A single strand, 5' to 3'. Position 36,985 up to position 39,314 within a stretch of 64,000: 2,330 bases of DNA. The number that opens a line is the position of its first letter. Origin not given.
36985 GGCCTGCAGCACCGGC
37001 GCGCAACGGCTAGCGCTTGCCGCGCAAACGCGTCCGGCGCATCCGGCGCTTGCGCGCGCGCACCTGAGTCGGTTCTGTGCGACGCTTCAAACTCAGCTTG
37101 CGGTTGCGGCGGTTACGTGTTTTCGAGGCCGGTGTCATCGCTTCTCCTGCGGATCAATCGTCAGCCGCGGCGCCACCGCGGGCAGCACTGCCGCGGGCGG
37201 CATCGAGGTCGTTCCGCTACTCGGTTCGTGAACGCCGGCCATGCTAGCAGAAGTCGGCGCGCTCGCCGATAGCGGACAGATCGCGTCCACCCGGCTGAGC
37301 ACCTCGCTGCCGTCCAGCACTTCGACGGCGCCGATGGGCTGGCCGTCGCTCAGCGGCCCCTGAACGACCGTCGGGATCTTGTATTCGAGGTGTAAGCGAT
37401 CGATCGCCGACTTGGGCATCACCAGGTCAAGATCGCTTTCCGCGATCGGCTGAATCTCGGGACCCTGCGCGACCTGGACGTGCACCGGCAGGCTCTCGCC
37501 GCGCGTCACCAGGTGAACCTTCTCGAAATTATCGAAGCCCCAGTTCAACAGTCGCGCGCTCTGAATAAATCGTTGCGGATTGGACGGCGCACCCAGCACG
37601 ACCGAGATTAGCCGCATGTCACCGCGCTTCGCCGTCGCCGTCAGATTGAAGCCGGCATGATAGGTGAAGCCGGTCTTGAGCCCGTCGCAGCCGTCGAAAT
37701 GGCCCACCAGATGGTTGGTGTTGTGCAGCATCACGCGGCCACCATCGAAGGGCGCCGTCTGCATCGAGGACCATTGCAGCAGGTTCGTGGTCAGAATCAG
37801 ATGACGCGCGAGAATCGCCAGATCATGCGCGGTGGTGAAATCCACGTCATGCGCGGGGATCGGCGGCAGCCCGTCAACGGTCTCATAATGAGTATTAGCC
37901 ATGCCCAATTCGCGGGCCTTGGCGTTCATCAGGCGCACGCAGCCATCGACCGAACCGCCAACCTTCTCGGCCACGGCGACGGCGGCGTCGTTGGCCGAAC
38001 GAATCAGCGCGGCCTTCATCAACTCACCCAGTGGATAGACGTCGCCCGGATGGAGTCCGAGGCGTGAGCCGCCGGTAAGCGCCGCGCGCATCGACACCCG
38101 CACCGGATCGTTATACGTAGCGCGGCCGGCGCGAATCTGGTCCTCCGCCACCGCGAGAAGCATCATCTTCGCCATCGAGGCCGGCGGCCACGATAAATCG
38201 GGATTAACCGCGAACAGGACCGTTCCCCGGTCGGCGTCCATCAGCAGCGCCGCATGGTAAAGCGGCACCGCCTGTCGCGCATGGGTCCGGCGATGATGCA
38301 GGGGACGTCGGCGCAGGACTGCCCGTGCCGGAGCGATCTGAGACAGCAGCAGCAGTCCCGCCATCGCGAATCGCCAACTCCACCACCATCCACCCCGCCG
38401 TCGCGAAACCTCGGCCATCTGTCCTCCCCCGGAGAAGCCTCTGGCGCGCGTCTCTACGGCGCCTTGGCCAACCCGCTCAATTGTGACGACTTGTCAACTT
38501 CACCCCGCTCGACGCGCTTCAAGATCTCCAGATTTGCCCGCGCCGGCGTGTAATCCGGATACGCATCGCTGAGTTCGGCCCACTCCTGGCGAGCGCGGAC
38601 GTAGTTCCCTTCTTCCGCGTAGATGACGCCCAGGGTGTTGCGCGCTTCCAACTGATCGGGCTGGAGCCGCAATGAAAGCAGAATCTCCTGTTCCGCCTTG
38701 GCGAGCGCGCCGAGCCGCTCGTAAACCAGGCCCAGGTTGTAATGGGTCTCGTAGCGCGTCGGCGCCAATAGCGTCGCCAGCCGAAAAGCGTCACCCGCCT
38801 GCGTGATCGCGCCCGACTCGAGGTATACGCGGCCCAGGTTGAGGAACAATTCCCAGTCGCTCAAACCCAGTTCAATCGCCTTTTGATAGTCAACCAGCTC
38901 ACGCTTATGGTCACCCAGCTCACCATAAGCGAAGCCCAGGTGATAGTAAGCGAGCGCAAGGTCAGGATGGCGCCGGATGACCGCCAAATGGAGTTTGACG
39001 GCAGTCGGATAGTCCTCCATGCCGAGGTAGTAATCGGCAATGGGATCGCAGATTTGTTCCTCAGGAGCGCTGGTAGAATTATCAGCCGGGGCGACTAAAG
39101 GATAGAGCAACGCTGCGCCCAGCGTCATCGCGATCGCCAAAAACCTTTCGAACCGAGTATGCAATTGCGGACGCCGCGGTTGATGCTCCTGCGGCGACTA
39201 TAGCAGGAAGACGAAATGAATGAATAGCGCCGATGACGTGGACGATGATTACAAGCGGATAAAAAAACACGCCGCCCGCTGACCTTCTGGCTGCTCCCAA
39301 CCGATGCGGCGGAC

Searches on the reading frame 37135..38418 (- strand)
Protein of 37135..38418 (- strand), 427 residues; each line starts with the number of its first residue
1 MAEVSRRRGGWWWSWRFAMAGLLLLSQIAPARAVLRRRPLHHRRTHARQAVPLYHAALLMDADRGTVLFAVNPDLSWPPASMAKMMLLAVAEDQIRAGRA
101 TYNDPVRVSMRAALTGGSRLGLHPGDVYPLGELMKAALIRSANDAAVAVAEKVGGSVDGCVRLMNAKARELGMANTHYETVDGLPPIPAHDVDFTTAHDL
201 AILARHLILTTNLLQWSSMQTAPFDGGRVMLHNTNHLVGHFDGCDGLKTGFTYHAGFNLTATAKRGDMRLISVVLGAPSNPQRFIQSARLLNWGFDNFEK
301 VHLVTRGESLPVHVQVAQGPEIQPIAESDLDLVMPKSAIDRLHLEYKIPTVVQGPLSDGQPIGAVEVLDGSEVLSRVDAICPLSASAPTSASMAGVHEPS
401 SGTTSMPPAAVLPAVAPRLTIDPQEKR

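Call 58: search_protein_families(library=ncbifam, proteins=[window:37135-38418:-], max_evalue=0.00001)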
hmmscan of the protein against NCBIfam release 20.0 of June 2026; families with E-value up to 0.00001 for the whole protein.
window:37135-38418:- (427 aa): 7 families
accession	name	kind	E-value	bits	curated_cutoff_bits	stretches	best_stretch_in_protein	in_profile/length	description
NF008489.0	PRK11397.1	equivalog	6.9e-47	160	610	1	57-378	40-365/389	serine-type D-Ala-D-Ala carboxypeptidase DacD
NF007445.0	PRK10001.1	equivalog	2.3e-45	155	765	1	55-367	40-356/400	serine-type D-Ala-D-Ala carboxypeptidase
NF008059.0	PRK10793.1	equivalog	3.8e-44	151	694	1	56-372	48-369/403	D-alanyl-D-alanine carboxypeptidase DacA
NF038273.1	strep_PBP3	exception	6.2e-37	127.6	490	1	56-371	30-369/407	D-alanyl-D-alanine carboxypeptidase PBP3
NF038258.2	PBP4_Staph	exception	5.5e-33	114.3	500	1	57-281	43-283/366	penicillin-binding protein PBP4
NF008668.0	PRK11669.1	equivalog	6.2e-19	68.2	294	1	32-293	23-279/316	D-alanyl-D-alanine endopeptidase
NF000471.1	vanY_of_D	exception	1.1e-07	31.5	625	1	56-288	101-345/354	transpeptidase-like D-Ala-D-Ala carboxypeptidase VanY-D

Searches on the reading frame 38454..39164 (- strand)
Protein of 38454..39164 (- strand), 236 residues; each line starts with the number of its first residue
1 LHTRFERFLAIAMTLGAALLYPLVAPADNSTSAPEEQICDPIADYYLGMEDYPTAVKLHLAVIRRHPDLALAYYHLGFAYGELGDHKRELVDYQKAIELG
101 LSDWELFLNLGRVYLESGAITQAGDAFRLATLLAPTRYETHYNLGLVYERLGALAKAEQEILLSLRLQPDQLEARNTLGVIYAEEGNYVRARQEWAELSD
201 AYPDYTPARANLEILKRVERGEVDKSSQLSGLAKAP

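Call 58: search_protein_families(library=ncbifam, proteins=[window:38454-39164:-], max_evalue=0.00001)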
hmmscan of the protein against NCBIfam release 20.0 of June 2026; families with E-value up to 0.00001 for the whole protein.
window:38454-39164:- (236 aa): 9 families
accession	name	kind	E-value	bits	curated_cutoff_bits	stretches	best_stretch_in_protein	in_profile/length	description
TIGR02521.1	type_IV_pilW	equivalog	3.1e-14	53.1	154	1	45-224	40-218/234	type IV pilus biogenesis/stability protein PilW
NF040959.1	MamA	equivalog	3.8e-13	49.4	200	1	45-127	114-196/204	magnetosome protein MamA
TIGR02917.1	PEP_TPR_lipo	equivalog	8.4e-13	47.1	312.2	1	62-208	48-195/899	XrtA/PEP-CTERM system TPR-repeat protein PrsT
NF047507.1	TPR_BatC_Lepto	exception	2.1e-12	47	175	0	135-177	93-135/214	TPR repeat-containing protein BatC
NF033758.1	gliding_GltE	equivalog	1.6e-11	43.8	225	1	138-230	86-177/411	adventurous gliding motility TPR repeat lipoprotein GltE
NF033762.1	social_mot_Tgl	equivalog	3.2e-09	36.5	225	1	139-225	32-118/252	social motility TPR repeat lipoprotein Tgl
NF008391.2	PRK11189.1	equivalog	7.4e-09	35.5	250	1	135-212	62-139/297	lipoprotein NlpI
NF002725.1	PRK02603.1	equivalog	9.6e-09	35.5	143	0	137-197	71-131/173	photosystem I assembly protein Ycf3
NF033920.0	C39_PA2778_fam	equivalog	5.7e-07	29.2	150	0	84-168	170-254/255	PA2778 family cysteine peptidase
